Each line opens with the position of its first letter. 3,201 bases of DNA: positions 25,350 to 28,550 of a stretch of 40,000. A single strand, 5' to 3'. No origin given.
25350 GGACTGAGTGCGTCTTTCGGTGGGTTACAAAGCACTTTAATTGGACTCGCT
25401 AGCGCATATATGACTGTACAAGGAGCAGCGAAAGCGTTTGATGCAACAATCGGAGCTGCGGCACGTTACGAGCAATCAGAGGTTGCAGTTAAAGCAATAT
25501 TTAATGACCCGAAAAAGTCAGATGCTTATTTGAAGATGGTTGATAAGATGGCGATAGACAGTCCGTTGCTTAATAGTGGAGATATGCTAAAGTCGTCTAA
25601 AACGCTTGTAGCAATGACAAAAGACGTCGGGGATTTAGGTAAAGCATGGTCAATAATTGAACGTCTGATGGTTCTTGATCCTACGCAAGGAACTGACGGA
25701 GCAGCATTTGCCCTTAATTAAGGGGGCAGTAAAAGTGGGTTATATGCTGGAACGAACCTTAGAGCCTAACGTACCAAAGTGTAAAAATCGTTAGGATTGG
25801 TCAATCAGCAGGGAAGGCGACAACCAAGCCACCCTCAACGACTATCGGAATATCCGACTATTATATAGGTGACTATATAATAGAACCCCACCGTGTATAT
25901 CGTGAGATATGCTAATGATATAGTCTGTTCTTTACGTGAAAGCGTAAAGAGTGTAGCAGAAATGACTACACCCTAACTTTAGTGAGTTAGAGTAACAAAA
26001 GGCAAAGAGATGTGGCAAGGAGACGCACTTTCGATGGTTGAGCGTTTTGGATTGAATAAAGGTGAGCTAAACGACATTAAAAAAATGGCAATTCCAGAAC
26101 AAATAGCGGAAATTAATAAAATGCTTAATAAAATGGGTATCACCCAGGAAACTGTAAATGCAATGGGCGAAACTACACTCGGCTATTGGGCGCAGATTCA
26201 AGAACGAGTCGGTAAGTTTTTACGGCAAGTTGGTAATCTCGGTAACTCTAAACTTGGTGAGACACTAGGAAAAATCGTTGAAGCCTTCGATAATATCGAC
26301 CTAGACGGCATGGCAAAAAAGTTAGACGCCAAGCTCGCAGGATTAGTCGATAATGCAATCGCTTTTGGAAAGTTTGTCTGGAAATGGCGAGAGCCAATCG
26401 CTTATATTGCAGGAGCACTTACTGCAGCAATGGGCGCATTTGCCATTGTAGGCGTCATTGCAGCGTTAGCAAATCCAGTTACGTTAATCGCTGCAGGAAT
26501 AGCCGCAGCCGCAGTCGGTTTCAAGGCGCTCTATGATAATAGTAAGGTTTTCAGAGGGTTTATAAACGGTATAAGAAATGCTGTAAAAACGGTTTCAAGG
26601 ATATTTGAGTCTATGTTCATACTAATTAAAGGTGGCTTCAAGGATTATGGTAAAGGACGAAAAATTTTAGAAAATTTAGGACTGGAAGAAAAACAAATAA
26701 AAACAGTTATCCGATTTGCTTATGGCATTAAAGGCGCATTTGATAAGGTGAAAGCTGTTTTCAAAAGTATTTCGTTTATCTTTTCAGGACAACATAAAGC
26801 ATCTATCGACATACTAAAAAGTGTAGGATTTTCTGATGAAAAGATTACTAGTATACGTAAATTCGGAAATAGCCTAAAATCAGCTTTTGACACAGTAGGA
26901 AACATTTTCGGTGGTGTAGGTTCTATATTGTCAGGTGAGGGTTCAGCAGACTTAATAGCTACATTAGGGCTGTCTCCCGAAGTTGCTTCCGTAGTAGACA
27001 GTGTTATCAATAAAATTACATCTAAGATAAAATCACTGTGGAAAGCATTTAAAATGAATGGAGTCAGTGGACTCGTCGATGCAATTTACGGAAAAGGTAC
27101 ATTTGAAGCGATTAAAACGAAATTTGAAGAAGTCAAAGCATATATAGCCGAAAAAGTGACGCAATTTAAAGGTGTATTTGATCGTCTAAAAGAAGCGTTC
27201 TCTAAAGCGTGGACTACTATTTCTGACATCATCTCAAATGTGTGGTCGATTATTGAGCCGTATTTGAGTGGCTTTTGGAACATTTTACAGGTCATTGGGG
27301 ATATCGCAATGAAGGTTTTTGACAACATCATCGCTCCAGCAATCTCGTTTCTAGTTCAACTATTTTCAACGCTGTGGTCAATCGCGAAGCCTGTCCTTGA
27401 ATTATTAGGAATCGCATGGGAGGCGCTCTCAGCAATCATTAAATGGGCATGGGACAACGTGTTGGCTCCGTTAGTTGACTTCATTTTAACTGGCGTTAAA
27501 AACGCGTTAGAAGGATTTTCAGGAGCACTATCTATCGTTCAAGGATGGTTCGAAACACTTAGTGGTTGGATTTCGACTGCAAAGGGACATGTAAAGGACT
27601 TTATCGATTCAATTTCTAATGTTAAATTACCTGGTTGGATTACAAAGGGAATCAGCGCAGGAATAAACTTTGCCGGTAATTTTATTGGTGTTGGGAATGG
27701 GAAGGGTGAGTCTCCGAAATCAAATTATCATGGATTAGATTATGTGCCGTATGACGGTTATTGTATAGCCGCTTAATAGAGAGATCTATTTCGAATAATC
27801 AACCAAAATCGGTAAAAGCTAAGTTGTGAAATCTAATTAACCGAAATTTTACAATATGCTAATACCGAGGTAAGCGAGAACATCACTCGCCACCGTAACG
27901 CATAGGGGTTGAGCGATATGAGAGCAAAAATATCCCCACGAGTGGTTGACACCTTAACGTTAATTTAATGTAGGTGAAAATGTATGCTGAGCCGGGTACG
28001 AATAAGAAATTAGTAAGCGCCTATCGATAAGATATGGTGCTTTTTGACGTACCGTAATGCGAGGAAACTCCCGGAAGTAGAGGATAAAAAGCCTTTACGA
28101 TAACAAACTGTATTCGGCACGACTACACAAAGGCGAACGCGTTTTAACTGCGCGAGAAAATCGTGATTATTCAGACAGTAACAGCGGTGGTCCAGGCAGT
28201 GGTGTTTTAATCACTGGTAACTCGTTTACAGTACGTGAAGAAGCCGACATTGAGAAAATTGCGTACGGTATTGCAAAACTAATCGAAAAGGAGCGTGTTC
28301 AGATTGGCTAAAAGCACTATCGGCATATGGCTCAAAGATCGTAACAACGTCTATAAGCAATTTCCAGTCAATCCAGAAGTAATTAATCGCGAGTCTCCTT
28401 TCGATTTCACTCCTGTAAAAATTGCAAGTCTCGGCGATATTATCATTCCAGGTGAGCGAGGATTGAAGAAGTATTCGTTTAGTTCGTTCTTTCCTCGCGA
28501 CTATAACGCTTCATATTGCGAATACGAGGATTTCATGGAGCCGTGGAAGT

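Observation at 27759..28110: Second, unrelated group I-like intron (352 nt) in the same tape measure gene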

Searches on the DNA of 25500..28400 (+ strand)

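Call 4: search_rna_families(source=window, start=25500, end=28400, threshold=evalue, max_evalue=10, show_alignments=5)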
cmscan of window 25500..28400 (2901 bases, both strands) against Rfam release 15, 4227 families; matches with E-value up to 10: 3.
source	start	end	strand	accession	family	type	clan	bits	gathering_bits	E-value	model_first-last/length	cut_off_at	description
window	25657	25948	+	RF00028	Intron_gpI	Intron;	-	47.3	50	2.8e-10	1-253/253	no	Group I catalytic intron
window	27749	27991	+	RF00028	Intron_gpI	Intron;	-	28.9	50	9.6e-05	1-253/253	no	Group I catalytic intron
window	26985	27045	-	RF01350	CRISPR-DR41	Gene; CRISPR;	-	17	36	9.9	1-29/29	no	CRISPR RNA direct repeat element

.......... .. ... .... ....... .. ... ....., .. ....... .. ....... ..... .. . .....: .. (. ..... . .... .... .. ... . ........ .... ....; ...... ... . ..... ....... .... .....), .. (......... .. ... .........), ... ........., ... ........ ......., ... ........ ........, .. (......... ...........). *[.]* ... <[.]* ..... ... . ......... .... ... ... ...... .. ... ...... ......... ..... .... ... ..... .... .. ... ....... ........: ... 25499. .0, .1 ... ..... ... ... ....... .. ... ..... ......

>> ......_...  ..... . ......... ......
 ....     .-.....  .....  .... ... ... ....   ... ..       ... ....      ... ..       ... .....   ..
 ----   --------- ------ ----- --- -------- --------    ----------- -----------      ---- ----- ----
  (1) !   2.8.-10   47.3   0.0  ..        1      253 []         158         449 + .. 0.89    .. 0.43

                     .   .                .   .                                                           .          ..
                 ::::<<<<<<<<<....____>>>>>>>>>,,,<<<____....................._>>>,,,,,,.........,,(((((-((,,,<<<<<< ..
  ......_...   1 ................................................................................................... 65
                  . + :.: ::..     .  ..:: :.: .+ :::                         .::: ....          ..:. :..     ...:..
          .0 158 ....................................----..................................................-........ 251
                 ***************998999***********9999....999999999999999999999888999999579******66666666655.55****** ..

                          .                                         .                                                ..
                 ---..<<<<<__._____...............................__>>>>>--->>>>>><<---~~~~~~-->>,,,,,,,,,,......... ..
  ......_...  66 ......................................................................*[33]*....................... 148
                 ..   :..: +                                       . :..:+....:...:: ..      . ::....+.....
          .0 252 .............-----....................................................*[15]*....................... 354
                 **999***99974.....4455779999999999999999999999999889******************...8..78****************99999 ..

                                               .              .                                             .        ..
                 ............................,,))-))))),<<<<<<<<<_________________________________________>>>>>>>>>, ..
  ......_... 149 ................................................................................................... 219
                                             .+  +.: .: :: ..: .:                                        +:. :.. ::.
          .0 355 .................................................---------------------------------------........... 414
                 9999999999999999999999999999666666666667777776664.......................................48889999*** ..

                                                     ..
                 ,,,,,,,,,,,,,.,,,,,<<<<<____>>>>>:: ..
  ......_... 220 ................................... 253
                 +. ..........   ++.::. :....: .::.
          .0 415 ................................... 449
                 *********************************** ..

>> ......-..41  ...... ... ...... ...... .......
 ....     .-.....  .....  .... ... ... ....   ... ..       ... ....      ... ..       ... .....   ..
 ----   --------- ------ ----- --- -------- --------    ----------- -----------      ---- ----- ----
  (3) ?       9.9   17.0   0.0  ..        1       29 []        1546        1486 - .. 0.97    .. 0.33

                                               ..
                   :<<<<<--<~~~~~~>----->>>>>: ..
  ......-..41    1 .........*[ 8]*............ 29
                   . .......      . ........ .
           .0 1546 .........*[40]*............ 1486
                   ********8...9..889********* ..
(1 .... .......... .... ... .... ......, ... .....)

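Call 8: search_dna_similar(query=window:27759-28110:+, collection=phages, mode=distant, max_rows=40)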
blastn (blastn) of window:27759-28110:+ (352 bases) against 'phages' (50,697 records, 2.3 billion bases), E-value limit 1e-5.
Records with a match: 28; places in all: 30; records where one place covers at least 80% of the query: 0.
Best place of each record, by identity: >=99% 2; 95-99% 1; 90-95% 9; 80-90% 14; 60-80% 2.
By first word of the organism name: Staphylococcus 12; Clostridium 9; Clostridioides 2; Caldibacillus 1; Alicyclobacillus 1; Arcanobacterium 1; Bacillus 1; bajarodcaudo 1.
By host as written in the record: Clostridium perfringens 4; Mammaliicoccus sciuri C6854 3; - 2; Homo sapiens 2; Staphylococcus epidermidis 2; Clostridium botulinum type C strain C-Stockholm 2; Caldibacillus debilis GB1 1; Alicyclobacillus acidoterrestris MMB007 1; and 11 more.
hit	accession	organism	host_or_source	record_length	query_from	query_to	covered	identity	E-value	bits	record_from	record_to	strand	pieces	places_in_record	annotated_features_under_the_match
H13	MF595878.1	Caldibacillus phage CBP1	Caldibacillus debilis GB1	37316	97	352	73%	65.6%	9e-9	66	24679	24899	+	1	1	TMP repeat containing protein | hypothetical protein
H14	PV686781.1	Alicyclobacillus phage MMB025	Alicyclobacillus acidoterrestris MMB007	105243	96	352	50%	80.3%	8e-16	152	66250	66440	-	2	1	hypothetical protein | endonuclease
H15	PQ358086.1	Arcanobacterium phage TPWB06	Arcanobacterium sp.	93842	96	352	40%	84.3%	3e-15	156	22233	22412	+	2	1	hypothetical protein | tail length tape measure protein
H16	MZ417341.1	Staphylococcus phage PG-2021_67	Mammaliicoccus sciuri C6854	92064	96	352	40%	84.3%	3e-15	156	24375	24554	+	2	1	record has no annotation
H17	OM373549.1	Staphylococcus phage vB_SpsS-DH5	Staphylococcus pseudintermedius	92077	96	352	40%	84.3%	3e-15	156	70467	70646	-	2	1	record has no annotation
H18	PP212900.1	Staphylococcus phage PT1-1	Staphylococcus chromogenes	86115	169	352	29%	87.1%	1e-7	123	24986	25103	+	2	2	hypothetical protein (x2)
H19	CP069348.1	Clostridioides phage pCD1602_4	water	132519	171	272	29%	74.0%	4e-6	58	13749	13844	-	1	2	record has no annotation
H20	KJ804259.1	Staphylococcus phage 6ec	Homo sapiens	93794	169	232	18%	81.3%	1e-6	59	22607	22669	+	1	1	none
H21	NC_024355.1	Staphylococcus phage 6ec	Homo sapiens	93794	169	232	18%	81.3%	1e-6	59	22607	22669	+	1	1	none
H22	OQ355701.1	Staphylococcus phage vB_SepS_BE22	Staphylococcus epidermidis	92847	169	232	18%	81.3%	1e-6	59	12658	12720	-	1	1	hypothetical protein (x2)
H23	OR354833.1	Staphylococcus phage S-CoN_Ph10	Staphylococcus sp.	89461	169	232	18%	81.3%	1e-6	59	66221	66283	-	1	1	hypothetical protein (x2)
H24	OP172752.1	Clostridium phage CB452P1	Clostridium butyricum BSC452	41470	297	352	16%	83.9%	4e-6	58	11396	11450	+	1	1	hypothetical protein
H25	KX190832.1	Bacillus phage vB_BtS_BMBtp13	Bacillus thuringiensis BGSC 4R1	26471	300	352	15%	86.8%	3e-8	65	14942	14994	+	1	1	tape measure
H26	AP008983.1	Clostridium phage c-st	Clostridium botulinum type C strain ...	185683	301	347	13%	89.4%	1e-7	64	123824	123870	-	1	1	none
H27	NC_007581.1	Clostridium phage c-st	Clostridium botulinum type C strain ...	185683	301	347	13%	89.4%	1e-7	64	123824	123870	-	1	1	none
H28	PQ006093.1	bajarodcaudo virus 2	Neotoma bryanti feces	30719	304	352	14%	85.7%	4e-6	58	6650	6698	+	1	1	none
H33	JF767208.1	Clostridium phage phiCP13O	Clostridium perfringens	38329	316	352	11%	94.6%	1e-6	59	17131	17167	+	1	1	phage-related minor tail protein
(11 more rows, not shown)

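Call 10: get_annotated_region(hit=H13, flank=2500)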
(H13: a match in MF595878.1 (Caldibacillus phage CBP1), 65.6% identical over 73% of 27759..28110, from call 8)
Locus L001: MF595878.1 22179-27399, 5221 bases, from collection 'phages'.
description: Caldibacillus phage CBP1, complete genome.
organism: Caldibacillus phage CBP1 (NCBI taxid 2036768)
taxonomy: Viruses; Duplodnaviria; Heunggongvirae; Uroviricota; Caudoviricetes
host: Caldibacillus debilis GB1; source: eutrophic marsh; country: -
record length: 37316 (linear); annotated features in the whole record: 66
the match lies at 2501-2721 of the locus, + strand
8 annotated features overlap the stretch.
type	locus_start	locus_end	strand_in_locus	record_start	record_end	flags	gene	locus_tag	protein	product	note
CDS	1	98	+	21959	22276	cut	-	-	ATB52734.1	aminopeptidase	-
CDS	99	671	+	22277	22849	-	-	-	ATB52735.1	major tail protein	-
CDS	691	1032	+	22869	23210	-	-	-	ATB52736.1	hypothetical protein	-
CDS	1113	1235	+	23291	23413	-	-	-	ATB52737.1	hypothetical protein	-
CDS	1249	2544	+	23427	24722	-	-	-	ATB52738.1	hypothetical protein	-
CDS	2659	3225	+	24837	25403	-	-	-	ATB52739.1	TMP repeat containing protein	-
CDS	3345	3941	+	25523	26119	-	-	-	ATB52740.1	TMP repeat containing protein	-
CDS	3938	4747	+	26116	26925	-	-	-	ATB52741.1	minor structural protein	-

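Call 11: get_annotated_region(hit=H15, flank=2500)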
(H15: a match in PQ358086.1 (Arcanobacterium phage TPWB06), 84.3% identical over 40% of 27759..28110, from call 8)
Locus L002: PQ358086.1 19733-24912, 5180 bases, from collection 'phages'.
description: Arcanobacterium phage TPWB06, complete genome.
organism: Arcanobacterium phage TPWB06 (NCBI taxid 3388604)
taxonomy: Viruses
host: Arcanobacterium sp.; source: Tabanus par; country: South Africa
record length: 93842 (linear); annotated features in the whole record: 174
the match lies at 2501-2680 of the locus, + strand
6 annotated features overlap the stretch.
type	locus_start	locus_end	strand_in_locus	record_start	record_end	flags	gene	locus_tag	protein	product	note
CDS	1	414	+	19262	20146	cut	-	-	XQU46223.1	hypothetical protein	-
CDS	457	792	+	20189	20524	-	-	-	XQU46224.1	head-tail adaptor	-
CDS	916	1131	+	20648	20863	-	-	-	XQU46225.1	hypothetical protein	-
CDS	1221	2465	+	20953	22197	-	-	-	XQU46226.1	hypothetical protein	-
CDS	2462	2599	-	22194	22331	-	-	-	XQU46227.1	hypothetical protein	-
CDS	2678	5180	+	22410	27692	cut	-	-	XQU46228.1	tail length tape measure protein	-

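Call 14: get_annotated_region(hit=H14, flank=2500)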
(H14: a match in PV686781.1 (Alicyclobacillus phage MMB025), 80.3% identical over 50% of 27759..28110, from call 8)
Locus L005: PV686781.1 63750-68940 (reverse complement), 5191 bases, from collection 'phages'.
description: Alicyclobacillus phage MMB025, complete genome.
organism: Alicyclobacillus phage MMB025 (NCBI taxid 3425951)
taxonomy: Viruses
host: Alicyclobacillus acidoterrestris MMB007; source: -; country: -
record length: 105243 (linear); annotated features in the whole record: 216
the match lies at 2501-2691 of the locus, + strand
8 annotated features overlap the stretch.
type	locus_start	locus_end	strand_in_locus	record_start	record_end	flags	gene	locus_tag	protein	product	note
CDS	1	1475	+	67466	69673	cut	-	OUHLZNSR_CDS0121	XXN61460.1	DNA polymerase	DNA, RNA and nucleotide metabolism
CDS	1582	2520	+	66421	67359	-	-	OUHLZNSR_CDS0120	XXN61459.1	endonuclease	DNA, RNA and nucleotide metabolism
CDS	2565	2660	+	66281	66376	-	-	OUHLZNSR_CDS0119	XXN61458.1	hypothetical protein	-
CDS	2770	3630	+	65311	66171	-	-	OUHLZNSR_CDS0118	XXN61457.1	DNA polymerase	DNA, RNA and nucleotide metabolism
CDS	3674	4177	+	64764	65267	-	-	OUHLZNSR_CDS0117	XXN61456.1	dUTPase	DNA, RNA and nucleotide metabolism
CDS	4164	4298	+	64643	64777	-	-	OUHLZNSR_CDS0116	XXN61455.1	hypothetical protein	-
CDS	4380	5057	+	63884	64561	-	-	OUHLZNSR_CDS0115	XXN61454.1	transcriptional regulator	transcription regulation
CDS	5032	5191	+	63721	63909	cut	-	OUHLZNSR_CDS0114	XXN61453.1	hypothetical protein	-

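Call 15: get_annotated_region(hit=H33, flank=2500)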
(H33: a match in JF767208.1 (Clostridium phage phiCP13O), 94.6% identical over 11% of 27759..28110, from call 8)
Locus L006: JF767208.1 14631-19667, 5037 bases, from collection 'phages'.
description: Clostridium phage phi13O, complete genome.
organism: Clostridium phage phiCP13O (NCBI taxid 1042122)
taxonomy: Viruses; Duplodnaviria; Heunggongvirae; Uroviricota; Caudoviricetes
host: Clostridium perfringens; source: -; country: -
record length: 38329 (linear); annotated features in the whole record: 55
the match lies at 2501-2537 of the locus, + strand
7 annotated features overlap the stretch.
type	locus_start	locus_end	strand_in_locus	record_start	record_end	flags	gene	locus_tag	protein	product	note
CDS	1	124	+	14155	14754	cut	-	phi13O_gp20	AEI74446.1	hypothetical protein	-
CDS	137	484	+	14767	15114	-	-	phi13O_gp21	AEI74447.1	hypothetical protein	-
CDS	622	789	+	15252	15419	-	-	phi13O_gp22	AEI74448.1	hypothetical protein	-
CDS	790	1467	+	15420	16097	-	-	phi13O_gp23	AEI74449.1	phage-related minor tail protein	-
CDS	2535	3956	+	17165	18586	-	-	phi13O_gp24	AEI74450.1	phage-related minor tail protein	-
CDS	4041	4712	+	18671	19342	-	-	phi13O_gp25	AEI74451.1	prophage antirepressor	-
CDS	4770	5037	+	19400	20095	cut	-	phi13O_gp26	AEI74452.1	putative phage tail component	-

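Call 16: get_annotated_region(hit=H25, flank=2500)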
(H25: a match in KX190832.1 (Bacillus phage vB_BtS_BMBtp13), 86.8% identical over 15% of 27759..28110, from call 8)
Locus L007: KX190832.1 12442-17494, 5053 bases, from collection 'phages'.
description: Bacillus phage vB_BtS_BMBtp13, complete genome.
organism: Bacillus phage vB_BtS_BMBtp13 (NCBI taxid 1868825)
taxonomy: Viruses; Duplodnaviria; Heunggongvirae; Uroviricota; Caudoviricetes
host: Bacillus thuringiensis BGSC 4R1; source: -; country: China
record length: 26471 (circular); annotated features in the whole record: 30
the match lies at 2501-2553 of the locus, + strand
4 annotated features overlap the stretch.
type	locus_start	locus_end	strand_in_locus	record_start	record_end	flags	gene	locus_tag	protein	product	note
CDS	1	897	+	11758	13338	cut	-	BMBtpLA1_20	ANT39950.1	tape measure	-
CDS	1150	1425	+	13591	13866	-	-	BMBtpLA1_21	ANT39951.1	tape measure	-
CDS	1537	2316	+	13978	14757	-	-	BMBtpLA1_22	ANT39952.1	HNH nuclease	-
CDS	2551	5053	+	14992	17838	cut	-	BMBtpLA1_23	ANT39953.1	tape measure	-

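Call 20: get_annotated_region(hit=H18, flank=1500)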
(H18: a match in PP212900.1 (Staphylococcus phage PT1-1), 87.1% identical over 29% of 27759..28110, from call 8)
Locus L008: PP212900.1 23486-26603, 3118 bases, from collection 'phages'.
description: Staphylococcus phage PT1-1, complete genome.
organism: Staphylococcus phage PT1-1 (NCBI taxid 3117430)
taxonomy: Viruses; Duplodnaviria; Heunggongvirae; Uroviricota; Caudoviricetes; Sextaecvirus
host: Staphylococcus chromogenes; source: sewage; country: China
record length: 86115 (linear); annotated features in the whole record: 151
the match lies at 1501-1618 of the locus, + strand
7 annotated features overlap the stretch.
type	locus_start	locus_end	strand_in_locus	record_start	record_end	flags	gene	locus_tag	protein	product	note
CDS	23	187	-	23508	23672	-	-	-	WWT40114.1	hypothetical protein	rasttk_feature_creation_tool=/opt/patric-common/ runtime/bin/phanotate version Unknown; ...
CDS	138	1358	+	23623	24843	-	-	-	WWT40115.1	hypothetical protein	rasttk_feature_creation_tool=/opt/patric-common/ runtime/bin/phanotate version Unknown; ...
CDS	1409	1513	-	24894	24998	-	-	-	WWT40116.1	hypothetical protein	rasttk_feature_creation_tool=/opt/patric-common/ runtime/bin/phanotate version Unknown; ...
CDS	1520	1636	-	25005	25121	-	-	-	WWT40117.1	hypothetical protein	rasttk_feature_creation_tool=/opt/patric-common/ runtime/bin/phanotate version Unknown; ...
CDS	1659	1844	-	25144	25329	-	-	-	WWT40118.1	hypothetical protein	rasttk_feature_creation_tool=/opt/patric-common/ runtime/bin/phanotate version Unknown; ...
CDS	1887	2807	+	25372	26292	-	-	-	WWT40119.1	hypothetical protein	rasttk_feature_creation_tool=/opt/patric-common/ runtime/bin/phanotate version Unknown; ...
CDS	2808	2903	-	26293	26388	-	-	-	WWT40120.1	hypothetical protein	rasttk_feature_creation_tool=/opt/patric-common/ runtime/bin/phanotate version Unknown; ...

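Call 21: get_annotated_region(hit=H19, flank=1500)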
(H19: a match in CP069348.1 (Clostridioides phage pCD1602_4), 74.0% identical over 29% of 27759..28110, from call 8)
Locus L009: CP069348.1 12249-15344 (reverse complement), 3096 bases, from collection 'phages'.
description: Clostridioides phage pCD1602_4, complete sequence.
organism: Clostridioides phage pCD1602_4 (NCBI taxid 2801346)
taxonomy: Viruses; Duplodnaviria; Heunggongvirae; Uroviricota; Caudoviricetes
host: -; source: water; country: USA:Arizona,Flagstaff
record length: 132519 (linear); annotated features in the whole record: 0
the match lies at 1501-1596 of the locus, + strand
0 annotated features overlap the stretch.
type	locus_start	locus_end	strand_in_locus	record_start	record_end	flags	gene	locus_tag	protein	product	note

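Call 22: get_annotated_region(hit=H20, flank=1500)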
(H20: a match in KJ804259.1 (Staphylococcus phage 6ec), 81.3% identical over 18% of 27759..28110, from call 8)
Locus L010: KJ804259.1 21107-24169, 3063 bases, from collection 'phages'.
description: Staphylococcus phage 6ec, complete genome.
organism: Staphylococcus phage 6ec (NCBI taxid 1500386)
taxonomy: Viruses; Duplodnaviria; Heunggongvirae; Uroviricota; Caudoviricetes; Sextaecvirus; Sextaecvirus sextaec
host: Homo sapiens; source: anterior nares; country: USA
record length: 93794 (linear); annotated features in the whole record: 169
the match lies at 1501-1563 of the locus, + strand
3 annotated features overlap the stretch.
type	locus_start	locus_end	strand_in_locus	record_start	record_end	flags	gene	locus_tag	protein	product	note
CDS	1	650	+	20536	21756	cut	-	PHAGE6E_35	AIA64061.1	minor tail protein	similar to phage tape measure protein, staphylococcal phage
CDS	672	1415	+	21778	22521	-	-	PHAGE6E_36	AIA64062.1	HNH endonuclease domain protein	-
CDS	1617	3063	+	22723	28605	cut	-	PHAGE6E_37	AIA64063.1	tapemeasure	similar to bacteriophage tail protein or tail measure length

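Call 23: get_annotated_region(hit=H24, flank=1500)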
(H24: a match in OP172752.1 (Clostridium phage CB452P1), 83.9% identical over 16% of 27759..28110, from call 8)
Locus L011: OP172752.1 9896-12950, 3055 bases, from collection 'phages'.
description: Clostridium phage CB452P1, partial genome.
organism: Clostridium phage CB452P1 (NCBI taxid 2968621)
taxonomy: Viruses; Duplodnaviria; Heunggongvirae; Uroviricota; Caudoviricetes
host: Clostridium butyricum BSC452; source: municipal sewage; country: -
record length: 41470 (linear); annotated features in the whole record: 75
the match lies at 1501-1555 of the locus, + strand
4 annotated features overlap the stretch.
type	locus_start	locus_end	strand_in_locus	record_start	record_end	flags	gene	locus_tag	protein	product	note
CDS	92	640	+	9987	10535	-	-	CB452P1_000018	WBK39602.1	hypothetical protein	FIG00522998: hypothetical protein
CDS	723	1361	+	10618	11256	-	-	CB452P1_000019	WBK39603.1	hypothetical protein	Phage protein (ACLAME 141)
CDS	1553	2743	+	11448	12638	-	-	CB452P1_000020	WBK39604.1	hypothetical protein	-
CDS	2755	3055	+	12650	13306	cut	-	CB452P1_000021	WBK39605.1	hypothetical protein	-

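Call 24: get_annotated_region(hit=H26, flank=1500)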
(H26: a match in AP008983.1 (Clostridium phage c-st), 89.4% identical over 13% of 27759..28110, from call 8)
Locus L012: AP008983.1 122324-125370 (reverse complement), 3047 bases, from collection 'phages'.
description: Clostridium phage c-st genomic DNA, complete genome.
organism: Clostridium phage c-st (NCBI taxid 12336)
taxonomy: Viruses; Duplodnaviria; Heunggongvirae; Uroviricota; Caudoviricetes
host: Clostridium botulinum type C strain C-Stockholm; source: -; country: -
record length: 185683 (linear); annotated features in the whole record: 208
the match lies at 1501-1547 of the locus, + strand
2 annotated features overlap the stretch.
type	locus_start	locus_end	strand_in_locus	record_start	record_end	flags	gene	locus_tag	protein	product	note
CDS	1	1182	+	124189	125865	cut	-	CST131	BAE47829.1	conserved hypothetical phage-related protein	B. subtilis bacteriophage SP beta YomI-homolog (N-ter part only), similar to N-ter part of putative transglycosylase ...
CDS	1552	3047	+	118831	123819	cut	-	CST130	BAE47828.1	conserved hypothetical phage-related protein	B. subtilis bacteriophage SP beta YomI-homolog (middle part only), similar to the middle part of putative ...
